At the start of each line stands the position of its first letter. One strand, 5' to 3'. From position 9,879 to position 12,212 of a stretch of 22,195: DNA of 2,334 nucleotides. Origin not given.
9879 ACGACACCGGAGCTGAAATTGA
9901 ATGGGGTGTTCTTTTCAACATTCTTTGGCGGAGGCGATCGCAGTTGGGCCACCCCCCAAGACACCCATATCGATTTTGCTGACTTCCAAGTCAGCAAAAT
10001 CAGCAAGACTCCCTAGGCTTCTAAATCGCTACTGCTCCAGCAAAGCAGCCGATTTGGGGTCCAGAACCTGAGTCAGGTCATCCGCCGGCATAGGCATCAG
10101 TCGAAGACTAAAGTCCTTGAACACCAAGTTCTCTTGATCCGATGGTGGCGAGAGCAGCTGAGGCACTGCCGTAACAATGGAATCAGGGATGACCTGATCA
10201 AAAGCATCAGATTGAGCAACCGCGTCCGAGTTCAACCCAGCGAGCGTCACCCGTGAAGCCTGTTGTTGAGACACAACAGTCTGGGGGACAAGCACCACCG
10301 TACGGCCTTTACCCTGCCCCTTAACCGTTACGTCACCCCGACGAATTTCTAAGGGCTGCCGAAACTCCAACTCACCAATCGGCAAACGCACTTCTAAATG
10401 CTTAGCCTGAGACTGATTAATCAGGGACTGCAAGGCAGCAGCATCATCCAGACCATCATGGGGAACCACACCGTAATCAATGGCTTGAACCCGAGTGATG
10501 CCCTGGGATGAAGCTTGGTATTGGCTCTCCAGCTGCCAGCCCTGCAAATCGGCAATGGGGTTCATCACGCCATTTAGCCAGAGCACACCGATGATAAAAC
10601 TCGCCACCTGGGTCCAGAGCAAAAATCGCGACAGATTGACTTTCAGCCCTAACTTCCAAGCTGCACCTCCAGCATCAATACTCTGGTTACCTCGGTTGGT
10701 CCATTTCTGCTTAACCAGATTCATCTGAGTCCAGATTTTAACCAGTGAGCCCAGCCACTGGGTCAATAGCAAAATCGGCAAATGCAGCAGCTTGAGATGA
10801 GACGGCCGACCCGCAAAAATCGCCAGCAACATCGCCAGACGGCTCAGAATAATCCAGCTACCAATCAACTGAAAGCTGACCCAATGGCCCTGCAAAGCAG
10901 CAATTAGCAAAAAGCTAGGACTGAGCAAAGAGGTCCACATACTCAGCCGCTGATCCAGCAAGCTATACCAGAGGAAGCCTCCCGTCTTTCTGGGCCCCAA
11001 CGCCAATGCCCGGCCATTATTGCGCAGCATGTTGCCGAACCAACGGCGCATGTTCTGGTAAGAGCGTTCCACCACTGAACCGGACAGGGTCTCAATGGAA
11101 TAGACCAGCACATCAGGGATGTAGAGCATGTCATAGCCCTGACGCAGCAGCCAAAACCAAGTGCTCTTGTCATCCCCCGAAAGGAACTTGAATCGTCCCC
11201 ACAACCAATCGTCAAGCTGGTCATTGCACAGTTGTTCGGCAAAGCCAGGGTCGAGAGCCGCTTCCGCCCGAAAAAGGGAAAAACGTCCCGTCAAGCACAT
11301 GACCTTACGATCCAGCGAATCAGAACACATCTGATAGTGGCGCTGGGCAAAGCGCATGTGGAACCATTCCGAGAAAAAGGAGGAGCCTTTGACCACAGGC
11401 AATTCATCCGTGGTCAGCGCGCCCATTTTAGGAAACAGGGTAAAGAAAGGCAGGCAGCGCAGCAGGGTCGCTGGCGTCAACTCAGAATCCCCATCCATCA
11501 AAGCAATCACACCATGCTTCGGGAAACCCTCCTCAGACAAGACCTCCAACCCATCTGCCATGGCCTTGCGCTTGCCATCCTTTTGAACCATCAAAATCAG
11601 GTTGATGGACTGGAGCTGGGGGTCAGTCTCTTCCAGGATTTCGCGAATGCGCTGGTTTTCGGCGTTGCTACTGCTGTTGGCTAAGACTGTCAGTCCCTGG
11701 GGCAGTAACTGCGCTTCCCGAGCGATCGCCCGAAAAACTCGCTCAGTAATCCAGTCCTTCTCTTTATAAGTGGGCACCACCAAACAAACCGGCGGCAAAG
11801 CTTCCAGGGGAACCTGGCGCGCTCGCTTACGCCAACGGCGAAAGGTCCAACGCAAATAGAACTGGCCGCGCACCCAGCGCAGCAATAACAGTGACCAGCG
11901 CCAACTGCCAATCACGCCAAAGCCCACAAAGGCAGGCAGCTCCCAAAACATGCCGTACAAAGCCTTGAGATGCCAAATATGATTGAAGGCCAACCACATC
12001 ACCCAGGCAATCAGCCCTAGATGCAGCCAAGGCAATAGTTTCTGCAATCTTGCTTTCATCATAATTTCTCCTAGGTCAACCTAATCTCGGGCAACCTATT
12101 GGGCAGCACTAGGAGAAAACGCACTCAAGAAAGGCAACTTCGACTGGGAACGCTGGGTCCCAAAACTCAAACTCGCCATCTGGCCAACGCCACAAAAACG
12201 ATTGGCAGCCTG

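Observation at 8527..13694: Compact synthase-dependent exopolysaccharide module: MFP + processive GT2 synthase operon converging on a polysaccharide-lyase-like lipoprotein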

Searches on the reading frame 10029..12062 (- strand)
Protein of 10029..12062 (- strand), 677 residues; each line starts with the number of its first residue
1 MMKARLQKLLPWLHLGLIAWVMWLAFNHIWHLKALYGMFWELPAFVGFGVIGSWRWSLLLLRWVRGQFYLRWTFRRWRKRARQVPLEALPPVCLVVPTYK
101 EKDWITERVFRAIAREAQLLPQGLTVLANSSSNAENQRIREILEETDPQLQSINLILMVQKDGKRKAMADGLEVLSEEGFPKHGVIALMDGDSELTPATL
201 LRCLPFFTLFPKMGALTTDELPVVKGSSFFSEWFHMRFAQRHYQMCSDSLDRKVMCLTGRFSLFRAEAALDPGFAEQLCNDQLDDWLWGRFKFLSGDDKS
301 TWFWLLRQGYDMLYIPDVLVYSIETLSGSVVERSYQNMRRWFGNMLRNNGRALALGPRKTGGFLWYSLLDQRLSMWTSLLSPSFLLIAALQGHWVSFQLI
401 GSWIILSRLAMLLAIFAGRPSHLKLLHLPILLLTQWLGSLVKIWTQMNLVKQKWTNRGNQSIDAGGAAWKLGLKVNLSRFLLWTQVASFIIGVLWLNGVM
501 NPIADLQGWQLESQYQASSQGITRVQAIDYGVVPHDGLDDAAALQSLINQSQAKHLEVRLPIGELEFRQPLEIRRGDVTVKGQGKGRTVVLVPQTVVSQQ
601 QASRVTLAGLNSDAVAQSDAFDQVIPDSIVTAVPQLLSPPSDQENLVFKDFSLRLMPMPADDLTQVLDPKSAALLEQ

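Call 4: search_protein_families(library=pfam, proteins=[window:10029-12062:-], max_evalue=0.01)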
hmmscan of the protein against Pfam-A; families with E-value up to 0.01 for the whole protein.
window:10029-12062:- (677 aa): 2 families
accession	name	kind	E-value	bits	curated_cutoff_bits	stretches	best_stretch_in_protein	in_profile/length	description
PF13641.12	Glyco_tranf_2_3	-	2.4e-32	113.3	27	1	90-343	1-229/230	Glycosyltransferase like family 2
PF00535.33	Glycos_transf_2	-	9.4e-07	29.4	23.3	1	94-268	2-163/168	Glycosyl transferase family 2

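Call 5: search_protein_families(library=ncbifam, proteins=[window:10029-12062:-], max_evalue=0.01)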
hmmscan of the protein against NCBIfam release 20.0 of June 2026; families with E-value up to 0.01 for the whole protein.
window:10029-12062:- (677 aa): 2 families
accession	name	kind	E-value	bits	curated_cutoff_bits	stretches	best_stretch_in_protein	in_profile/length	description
TIGR03937.1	PgaC_IcaA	equivalog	1.6e-06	27.4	422.3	1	63-218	16-161/407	poly-beta-1,6-N-acetyl-D-glucosamine synthase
TIGR04242.1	nodulat_NodC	equivalog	0.0006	18.9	550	1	80-375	38-313/395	chitooligosaccharide synthase NodC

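Call 6: search_solved_structures(query=window:10029-12062:-, max_evalue=1, show_alignments=2)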
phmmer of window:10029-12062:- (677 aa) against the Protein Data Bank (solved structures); distinct sequences matched with E-value up to 1: 2.
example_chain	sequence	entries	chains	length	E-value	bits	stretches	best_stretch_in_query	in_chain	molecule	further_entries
6yv7_B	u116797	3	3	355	0.1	13.8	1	70-174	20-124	Glycosyl transferase, family 2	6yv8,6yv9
6yv7_A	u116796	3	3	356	0.1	13.8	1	70-173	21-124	Glycosyl transferase, family 2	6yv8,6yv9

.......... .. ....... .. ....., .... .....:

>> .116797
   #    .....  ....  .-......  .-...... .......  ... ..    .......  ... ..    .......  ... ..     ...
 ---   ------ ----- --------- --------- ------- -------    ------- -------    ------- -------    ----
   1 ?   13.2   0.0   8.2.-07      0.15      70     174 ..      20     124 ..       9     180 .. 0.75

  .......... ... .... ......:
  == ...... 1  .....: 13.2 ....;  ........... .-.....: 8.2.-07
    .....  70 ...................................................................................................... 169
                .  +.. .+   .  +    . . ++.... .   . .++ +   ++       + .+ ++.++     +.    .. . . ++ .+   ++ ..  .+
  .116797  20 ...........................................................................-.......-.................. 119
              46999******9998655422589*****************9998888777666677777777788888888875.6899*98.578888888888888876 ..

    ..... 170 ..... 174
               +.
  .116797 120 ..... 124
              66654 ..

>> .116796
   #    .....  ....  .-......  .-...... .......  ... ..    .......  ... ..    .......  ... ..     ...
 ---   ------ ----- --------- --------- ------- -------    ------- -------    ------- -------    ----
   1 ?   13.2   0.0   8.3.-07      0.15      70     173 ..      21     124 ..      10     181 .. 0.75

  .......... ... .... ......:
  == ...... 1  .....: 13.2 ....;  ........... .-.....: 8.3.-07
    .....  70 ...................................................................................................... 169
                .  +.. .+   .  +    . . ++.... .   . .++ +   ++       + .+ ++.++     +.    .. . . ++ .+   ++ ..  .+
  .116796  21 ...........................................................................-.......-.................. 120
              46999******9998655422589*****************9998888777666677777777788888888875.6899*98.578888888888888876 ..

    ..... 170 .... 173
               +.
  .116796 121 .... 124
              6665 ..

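Call 9: find_homologous_proteins(query=window:10029-12062:-, max_evalue=0.001)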
Query window:10029-12062:- (677 aa): 2235 proteins with E <= 0.001 among 8000 candidates; the best 120 are listed.
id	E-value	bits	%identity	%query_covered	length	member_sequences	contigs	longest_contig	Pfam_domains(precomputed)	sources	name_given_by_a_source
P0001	0.0e+0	1545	100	100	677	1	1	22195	PF13632.13,PF13641.13,PF00535.33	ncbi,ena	-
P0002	0.0e+0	1153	76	98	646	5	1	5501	PF13632.13,PF13641.13,PF00535.33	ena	-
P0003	7.3e-244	829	66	81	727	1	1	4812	PF13632.13,PF13641.13,PF00535.33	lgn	-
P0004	9.3e-244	829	58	92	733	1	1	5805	PF13632.13,PF13641.13,PF00535.33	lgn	-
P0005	2.0e-242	824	65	82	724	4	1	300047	PF13632.13,PF13641.13,PF00535.33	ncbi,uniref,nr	ncbi:glycosyltransferase family 2 protein [Phormidium sp. FACHB-592]|uniref:Glycosyltransferase fami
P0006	9.5e-241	819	65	81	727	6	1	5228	PF13632.13,PF13641.13,PF00535.33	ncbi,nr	ncbi:MAG: glycosyltransferase [Verrucomicrobia bacterium]|nr:glycosyltransferase [Leptolyngbya sp. E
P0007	1.1e-237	809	57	97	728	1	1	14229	PF13632.13,PF13641.13,PF00535.33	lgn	-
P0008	1.2e-237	808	61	89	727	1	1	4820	PF13632.13,PF13641.13,PF00535.33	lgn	-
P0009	2.2e-236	804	59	91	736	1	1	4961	PF13641.13,PF00535.33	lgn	-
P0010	5.9e-236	803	63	82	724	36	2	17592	PF13632.13,PF13641.13,PF00535.33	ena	-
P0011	9.6e-236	802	59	92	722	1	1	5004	PF13632.13,PF13641.13,PF00535.33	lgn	-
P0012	3.5e-235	800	63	82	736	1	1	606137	PF13632.13,PF13641.13,PF00535.33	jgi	jgi:glycosyltransferase Alg8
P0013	4.4e-234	797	63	82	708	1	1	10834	PF13641.13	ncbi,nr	ncbi:MAG: glycosyltransferase [Leptolyngbya sp. SIO1D8]|nr:glycosyltransferase [Leptolyngbya sp. SIO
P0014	6.7e-234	796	58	89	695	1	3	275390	PF13641.13,PF00535.33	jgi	jgi:mannuronan synthase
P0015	1.1e-233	795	63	81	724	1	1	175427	PF13632.13,PF13641.13,PF00535.33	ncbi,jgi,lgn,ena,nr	ncbi:MAG: glycosyltransferase family 2 protein [Lyngbya sp. HA4199-MV5]|jgi:glycosyltransferase Alg8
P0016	1.4e-233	795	63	81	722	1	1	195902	PF13632.13,PF13641.13,PF00535.33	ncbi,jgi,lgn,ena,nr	ncbi:MAG: glycosyltransferase family 2 protein [Stenomitos rutilans HA7619-LM2]|jgi:glycosyltransfer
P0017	2.4e-233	794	61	87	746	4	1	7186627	PF13632.13,PF13641.13,PF00535.33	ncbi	ncbi:MAG: glycosyltransferase [Leptolyngbya sp. BL-A-14]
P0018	9.6e-233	792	63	83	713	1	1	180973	PF13641.13,PF00535.33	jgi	-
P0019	6.9e-231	786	62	82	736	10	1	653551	PF13641.13,PF00535.33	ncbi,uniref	ncbi:glycosyltransferase family 2 protein [Trichocoleus desertorum AS-A10]|uniref:glycosyltransferas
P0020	3.2e-230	784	60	85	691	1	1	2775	PF13641.13,PF00535.33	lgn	-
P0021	7.4e-230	783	59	86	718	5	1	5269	PF13641.13,PF00535.33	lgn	-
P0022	2.1e-228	778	61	82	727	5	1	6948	PF13632.13,PF13641.13,PF00535.33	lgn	-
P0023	7.4e-228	776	63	82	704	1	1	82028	PF13641.13,PF00535.33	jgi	-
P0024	1.9e-227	775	61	82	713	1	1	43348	PF13632.13,PF13641.13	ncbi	ncbi:MAG: glycosyltransferase [Elainellaceae cyanobacterium]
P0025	3.6e-227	774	58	91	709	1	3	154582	PF13641.13,PF00535.33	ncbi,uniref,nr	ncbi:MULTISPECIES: glycosyltransferase [unclassified Leptolyngbya]|uniref:glycosyltransferase n=1 Ta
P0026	8.2e-227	773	60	85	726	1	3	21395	PF13641.13,PF12708.13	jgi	jgi:mannuronan synthase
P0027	1.1e-226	772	62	82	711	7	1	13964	PF13641.13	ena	-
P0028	1.4e-226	772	62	81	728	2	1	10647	PF13641.13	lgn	-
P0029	2.1e-226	771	57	92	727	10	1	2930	PF13641.13,PF00535.33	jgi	-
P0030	2.2e-226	771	60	84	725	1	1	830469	PF13632.13,PF13641.13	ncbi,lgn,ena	-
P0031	3.8e-225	767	55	91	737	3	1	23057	PF13632.13,PF13641.13,PF00535.33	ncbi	ncbi:MAG: glycosyltransferase [Cyanobacteria bacterium J06638_22]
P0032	7.8e-225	766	61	82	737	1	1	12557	PF13632.13,PF13641.13,PF00535.33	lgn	-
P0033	1.4e-224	765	56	94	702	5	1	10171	PF13641.13,PF00535.33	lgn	-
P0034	2.1e-224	765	60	87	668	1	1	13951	PF13641.13,PF00535.33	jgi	jgi:mannuronan synthase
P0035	2.3e-224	765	58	91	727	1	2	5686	PF13641.13,PF00535.33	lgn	-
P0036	2.5e-224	764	55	91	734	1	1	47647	PF13641.13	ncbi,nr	ncbi:MAG: glycosyltransferase family 2 protein [Cyanothece sp. SIO1E1]|nr:glycosyltransferase family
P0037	2.6e-224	764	56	92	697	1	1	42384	PF13641.13,PF00535.33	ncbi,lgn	ncbi:MAG: glycosyltransferase [Cyanobacteria bacterium P01_F01_bin.13]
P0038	2.7e-224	764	60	81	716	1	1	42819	PF13641.13,PF00535.33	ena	-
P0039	3.8e-224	764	56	93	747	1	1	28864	PF13632.13,PF13641.13,PF00535.33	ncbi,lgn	-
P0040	4.8e-224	763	58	84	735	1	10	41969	PF13632.13,PF13641.13,PF00535.33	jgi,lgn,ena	-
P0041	5.1e-224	763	59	87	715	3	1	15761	PF13632.13,PF13641.13,PF00535.33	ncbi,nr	ncbi:MAG: glycosyltransferase family 2 protein [Leptolyngbyaceae cyanobacterium SL_7_1]|nr:glycosylt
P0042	7.2e-224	763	61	82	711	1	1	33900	PF13641.13,PF00535.33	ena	-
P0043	9.5e-224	763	57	90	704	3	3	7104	PF13641.13,PF00535.33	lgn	-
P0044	1.3e-223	762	61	81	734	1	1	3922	PF13641.13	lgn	-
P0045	1.4e-223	762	61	83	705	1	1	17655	PF13632.13,PF13641.13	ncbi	ncbi:MAG: glycosyltransferase [Elainellaceae cyanobacterium]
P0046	1.7e-223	762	60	83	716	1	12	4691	PF13641.13,PF00535.33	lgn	-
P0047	2.8e-223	761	59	83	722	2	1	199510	PF13641.13,PF00535.33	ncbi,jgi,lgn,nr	ncbi:MAG: glycosyltransferase family 2 protein [Kastovskya adunca ATA6-11-RM4]|jgi:glycosyltransfera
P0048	6.6e-223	760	56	94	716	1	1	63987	PF13632.13,PF13641.13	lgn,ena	-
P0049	1.8e-222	758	55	92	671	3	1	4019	PF13632.13,PF13641.13,PF00535.33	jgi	-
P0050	2.2e-222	758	56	91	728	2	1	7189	PF13641.13,PF00535.33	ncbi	ncbi:MAG: glycosyltransferase [Cyanobacteria bacterium P01_C01_bin.120]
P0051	2.7e-222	758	59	82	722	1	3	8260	PF13641.13,PF00535.33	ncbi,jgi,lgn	ncbi:MAG: glycosyltransferase [Elainellaceae cyanobacterium]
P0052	2.8e-222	758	57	89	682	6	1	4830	PF13641.13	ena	-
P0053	5.9e-222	757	55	91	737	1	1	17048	PF13641.13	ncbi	ncbi:MAG: glycosyltransferase [Cyanobacteria bacterium J06638_20]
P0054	7.0e-222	756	56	91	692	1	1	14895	PF13641.13,PF00535.33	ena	-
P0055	1.0e-221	756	60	83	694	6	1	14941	PF13641.13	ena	-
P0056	1.6e-221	755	59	81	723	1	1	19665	PF13641.13,PF00535.33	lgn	-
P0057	1.8e-221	755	53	96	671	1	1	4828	PF13641.13,PF00535.33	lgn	-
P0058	3.1e-221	754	58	88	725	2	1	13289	PF13641.13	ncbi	ncbi:MAG: glycosyltransferase [Cyanobacteriota bacterium]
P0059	3.6e-221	754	60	81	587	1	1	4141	PF13641.13,PF00535.33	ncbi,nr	ncbi:MAG: glycosyltransferase family 2 protein, partial [Cyanothece sp. SIO2G6]|nr:glycosyltransfera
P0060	4.1e-221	754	53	96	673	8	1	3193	PF13641.13,PF00535.33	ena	-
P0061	4.2e-221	754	58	88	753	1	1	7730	PF13632.13,PF13641.13,PF00535.33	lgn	-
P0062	1.9e-220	752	56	91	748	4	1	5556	PF13641.13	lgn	-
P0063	2.5e-220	751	56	90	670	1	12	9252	PF13641.13,PF00535.33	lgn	-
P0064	5.0e-220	750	57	86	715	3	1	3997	PF13641.13,PF00535.33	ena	-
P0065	8.3e-220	749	57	86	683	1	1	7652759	PF13632.13,PF13641.13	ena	-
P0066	2.1e-219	748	56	87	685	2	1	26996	PF13632.13,PF13641.13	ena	-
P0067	3.6e-219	747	60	81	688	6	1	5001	PF13641.13,PF00535.33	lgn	-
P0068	4.8e-219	747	55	92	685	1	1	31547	PF13641.13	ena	-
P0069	1.4e-218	745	59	82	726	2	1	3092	PF13641.13,PF00535.33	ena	-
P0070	4.2e-218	744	58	81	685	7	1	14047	PF13632.13,PF13641.13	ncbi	ncbi:MAG: glycosyltransferase [Rivularia sp. (in: cyanobacteria)]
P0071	7.2e-218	743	58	86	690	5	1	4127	PF13632.13,PF13641.13,PF12708.13,PF00535.33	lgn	-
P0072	1.2e-217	742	58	83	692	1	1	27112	PF13641.13,PF00535.33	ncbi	ncbi:MAG: glycosyltransferase [Elainellaceae cyanobacterium]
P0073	2.7e-217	741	60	82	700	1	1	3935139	PF13641.13,PF00535.33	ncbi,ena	-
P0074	3.8e-217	741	60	81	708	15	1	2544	PF13641.13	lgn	-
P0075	4.1e-217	741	60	81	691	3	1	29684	PF13632.13,PF13641.13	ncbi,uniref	ncbi:glycosyltransferase [Nostoc sp.]|uniref:glycosyltransferase n=1 Tax=Nostoc sp. TaxID=1180 RepID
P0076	4.3e-217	741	54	93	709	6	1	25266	PF13641.13,PF00535.33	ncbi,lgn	ncbi:MAG: glycosyltransferase [Cyanobacteria bacterium P01_F01_bin.56]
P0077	4.6e-217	740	57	87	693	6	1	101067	PF13641.13,PF00535.33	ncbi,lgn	ncbi:MAG: glycosyltransferase [Cyanobacteria bacterium P01_H01_bin.21]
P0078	6.2e-217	740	61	82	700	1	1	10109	PF13641.13,PF00535.33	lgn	-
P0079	1.7e-216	739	60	82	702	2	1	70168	PF13641.13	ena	-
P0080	1.8e-216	738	56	87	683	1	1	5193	PF13641.13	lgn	-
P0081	5.0e-216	737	59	82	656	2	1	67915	PF13641.13,PF00535.33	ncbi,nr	ncbi:glycosyl transferase [Leptolyngbya sp. Heron Island J]|nr:glycosyl transferase [Leptolyngbya sp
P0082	6.4e-216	737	59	81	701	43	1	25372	PF13641.13,PF00535.33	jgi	jgi:glycosyltransferase Alg8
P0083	8.2e-216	736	60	82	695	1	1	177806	PF13641.13,PF00535.33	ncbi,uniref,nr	ncbi:glycosyltransferase [Leptothoe spongobia]|uniref:Glycosyltransferase n=1 Tax=Leptothoe spongobi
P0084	8.2e-216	736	58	83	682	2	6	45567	PF13632.13,PF13641.13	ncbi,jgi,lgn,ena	jgi:glycosyltransferase Alg8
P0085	8.4e-216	736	59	81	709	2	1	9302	PF13641.13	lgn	-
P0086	9.2e-216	736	59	81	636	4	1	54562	PF13641.13,PF00535.33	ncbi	ncbi:MAG: glycosyltransferase [Nodosilinea sp.]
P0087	3.3e-215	734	60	81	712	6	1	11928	PF13632.13,PF13641.13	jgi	jgi:glycosyltransferase Alg8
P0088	3.5e-215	734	56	87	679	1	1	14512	PF13632.13,PF13641.13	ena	-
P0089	4.7e-215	734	59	81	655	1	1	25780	PF13641.13,PF00535.33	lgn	-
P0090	5.9e-215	733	59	81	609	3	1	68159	PF13632.13,PF13641.13,PF00535.33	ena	-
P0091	6.3e-215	733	54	95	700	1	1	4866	PF13632.13,PF13641.13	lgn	-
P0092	9.9e-215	733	60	81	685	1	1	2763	PF13632.13,PF13641.13,PF12708.13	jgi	jgi:mannuronan synthase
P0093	1.0e-214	733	53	92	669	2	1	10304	PF13641.13,PF00535.33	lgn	-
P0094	1.7e-214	732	60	82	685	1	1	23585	PF13641.13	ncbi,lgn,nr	ncbi:MAG: glycosyltransferase family 2 protein [Leptolyngbyaceae cyanobacterium MAG.088]|nr:glycosyl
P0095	1.7e-214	732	51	96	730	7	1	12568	PF13632.13,PF13641.13,PF00535.33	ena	-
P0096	9.8e-214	729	54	91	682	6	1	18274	PF13641.13,PF00535.33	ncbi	ncbi:MAG: glycosyltransferase [Cyanobacteria bacterium P01_A01_bin.15]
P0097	2.9e-213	728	57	81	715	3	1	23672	PF13632.13,PF13641.13,PF00535.33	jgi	jgi:mannuronan synthase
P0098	1.2e-212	726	59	81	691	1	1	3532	PF13641.13,PF00535.33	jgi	-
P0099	5.8e-212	724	56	81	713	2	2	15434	PF13632.13,PF13641.13,PF00535.33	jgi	jgi:mannuronan synthase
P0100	6.3e-211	720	56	85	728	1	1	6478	PF13641.13,PF00535.33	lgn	-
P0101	1.6e-210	719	57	82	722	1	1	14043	PF13632.13,PF13641.13,PF00535.33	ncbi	ncbi:MAG: glycosyltransferase [Cyanobacteria bacterium P01_A01_bin.135]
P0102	7.4e-210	717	54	87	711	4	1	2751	PF13641.13,PF12708.13,PF00535.33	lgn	-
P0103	1.2e-209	716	63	75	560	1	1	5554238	PF13641.13,PF00535.33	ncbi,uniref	ncbi:glycosyltransferase [Leptothermofonsia sp. ETS-13]|uniref:glycosyltransferase n=1 Tax=Leptother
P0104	4.7e-209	714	55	87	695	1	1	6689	PF13641.13,PF00535.33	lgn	-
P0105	4.9e-209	714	55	87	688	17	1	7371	PF13641.13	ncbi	-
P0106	8.4e-209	713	56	81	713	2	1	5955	PF13632.13,PF13641.13,PF00535.33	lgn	-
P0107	1.4e-208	712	56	81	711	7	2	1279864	PF13632.13,PF13641.13,PF00535.33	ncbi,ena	ncbi:MAG: glycosyltransferase [Geitlerinemataceae cyanobacterium]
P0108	2.7e-208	711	51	94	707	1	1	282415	PF13641.13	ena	-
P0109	4.3e-208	711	50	92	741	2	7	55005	PF13641.13,PF00535.33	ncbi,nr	ncbi:MAG TPA: transcriptional regulator [Cyanobacteria bacterium UBA11149]|nr:transcriptional regula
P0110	5.6e-208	710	56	83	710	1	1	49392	PF13641.13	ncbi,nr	ncbi:MAG: glycosyltransferase [Leptolyngbyaceae cyanobacterium CSU_1_3]|nr:glycosyltransferase [Lept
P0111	6.0e-208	710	54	88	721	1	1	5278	PF13641.13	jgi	jgi:mannuronan synthase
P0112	7.1e-208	710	55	83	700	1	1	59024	PF13641.13,PF00535.33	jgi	jgi:mannuronan synthase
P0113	4.8e-207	707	56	81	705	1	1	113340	PF13641.13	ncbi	ncbi:MAG: glycosyltransferase [Microcoleaceae cyanobacterium]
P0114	6.8e-207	707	56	84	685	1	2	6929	PF13641.13,PF00535.33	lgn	-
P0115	7.4e-207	707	56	81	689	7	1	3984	PF13632.13,PF13641.13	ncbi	-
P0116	2.8e-206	705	50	88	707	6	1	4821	PF13632.13,PF13641.13,PF12708.13,PF00535.33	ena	-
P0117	6.9e-206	703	57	81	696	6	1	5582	PF13632.13,PF13641.13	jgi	jgi:glycosyltransferase Alg8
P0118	1.0e-205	703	61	77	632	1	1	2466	PF13632.13,PF13641.13,PF00535.33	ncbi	ncbi:MAG: glycosyltransferase, partial [Elainellaceae cyanobacterium]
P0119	1.3e-205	703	55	83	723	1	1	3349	PF13641.13,PF00535.33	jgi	jgi:mannuronan synthase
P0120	2.5e-205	702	55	86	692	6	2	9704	PF13632.13,PF13641.13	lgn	-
